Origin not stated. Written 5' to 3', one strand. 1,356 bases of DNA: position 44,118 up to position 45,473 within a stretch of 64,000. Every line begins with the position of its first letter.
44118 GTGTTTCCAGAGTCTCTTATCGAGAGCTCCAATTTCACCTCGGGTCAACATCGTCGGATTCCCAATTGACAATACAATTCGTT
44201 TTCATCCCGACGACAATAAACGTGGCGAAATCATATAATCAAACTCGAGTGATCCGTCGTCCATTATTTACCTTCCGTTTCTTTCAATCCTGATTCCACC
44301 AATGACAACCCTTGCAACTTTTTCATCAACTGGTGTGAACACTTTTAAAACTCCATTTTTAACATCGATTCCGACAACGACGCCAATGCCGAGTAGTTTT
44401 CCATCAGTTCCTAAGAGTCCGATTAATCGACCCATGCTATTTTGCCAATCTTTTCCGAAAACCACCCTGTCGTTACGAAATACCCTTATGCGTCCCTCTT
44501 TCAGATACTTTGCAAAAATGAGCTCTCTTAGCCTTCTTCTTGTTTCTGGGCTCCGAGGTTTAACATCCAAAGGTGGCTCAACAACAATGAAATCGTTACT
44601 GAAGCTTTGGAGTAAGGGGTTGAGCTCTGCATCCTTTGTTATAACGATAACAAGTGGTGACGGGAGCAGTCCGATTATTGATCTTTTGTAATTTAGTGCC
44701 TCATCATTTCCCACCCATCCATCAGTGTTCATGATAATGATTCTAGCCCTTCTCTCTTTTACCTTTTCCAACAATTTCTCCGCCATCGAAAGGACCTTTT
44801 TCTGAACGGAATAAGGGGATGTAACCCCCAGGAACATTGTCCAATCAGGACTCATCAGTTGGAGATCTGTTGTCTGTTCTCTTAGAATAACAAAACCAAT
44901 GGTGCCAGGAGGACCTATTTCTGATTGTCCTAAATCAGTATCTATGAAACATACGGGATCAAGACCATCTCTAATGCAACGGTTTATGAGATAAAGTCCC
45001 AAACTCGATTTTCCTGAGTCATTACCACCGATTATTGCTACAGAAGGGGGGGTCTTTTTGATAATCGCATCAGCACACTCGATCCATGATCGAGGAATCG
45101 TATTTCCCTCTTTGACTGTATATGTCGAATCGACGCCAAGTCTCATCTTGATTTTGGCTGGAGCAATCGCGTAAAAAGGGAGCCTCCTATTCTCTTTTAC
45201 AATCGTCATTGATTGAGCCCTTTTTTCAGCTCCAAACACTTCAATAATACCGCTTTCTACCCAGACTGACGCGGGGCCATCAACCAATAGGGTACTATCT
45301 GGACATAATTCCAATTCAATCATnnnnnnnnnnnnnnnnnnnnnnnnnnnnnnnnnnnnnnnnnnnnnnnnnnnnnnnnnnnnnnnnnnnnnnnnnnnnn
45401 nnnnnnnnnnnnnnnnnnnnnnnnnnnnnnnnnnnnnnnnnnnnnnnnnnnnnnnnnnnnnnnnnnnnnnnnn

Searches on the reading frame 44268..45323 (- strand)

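Call 11: search_protein_families(library=pfam, proteins=[window:44268-45323:-], max_evalue=0.001)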
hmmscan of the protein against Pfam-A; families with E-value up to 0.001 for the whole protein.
window:44268-45323:- (351 aa): 1 family
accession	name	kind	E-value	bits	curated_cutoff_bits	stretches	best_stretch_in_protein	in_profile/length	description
PF16575.11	CLP1_P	-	1.8e-33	116.4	26.6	1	99-275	1-187/188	mRNA cleavage and polyadenylation factor CLP1 P-loop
